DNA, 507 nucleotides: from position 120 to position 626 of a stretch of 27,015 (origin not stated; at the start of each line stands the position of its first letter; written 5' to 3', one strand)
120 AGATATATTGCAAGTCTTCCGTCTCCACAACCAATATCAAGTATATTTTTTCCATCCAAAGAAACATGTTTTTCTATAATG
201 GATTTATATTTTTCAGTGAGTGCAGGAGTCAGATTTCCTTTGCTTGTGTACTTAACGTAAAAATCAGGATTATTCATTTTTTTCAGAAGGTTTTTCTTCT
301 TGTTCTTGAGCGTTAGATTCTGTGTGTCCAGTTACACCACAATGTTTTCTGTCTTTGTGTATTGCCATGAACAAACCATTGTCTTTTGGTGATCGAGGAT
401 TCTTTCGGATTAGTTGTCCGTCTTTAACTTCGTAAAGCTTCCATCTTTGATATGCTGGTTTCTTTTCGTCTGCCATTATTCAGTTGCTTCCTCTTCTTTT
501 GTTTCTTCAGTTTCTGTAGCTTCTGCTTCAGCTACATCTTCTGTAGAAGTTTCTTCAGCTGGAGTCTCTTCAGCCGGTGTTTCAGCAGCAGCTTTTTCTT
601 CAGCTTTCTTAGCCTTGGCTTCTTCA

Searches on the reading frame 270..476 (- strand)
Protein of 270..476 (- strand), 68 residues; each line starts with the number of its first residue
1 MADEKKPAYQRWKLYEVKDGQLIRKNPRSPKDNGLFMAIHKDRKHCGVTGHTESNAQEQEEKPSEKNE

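Call 4: search_protein_families(library=pfam, proteins=[window:270-476:-], max_evalue=1)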
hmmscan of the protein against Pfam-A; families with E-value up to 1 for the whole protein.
window:270-476:- (68 aa): 1 family
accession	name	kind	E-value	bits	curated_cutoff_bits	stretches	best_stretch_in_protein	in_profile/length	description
PF01599.25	Ribosomal_S27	-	6.1e-08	32.9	22.3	1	13-51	3-43/44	Ribosomal protein S27a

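Call 5: search_protein_families(library=ncbifam, proteins=[window:270-476:-], max_evalue=1)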
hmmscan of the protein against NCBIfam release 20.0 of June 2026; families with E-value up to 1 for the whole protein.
window:270-476:- (68 aa): 1 family
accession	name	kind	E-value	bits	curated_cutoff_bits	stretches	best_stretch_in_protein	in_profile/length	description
NF001669.0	PRK00432.1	equivalog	2e-11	43.7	54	1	2-54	2-54/58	30S ribosomal protein S27ae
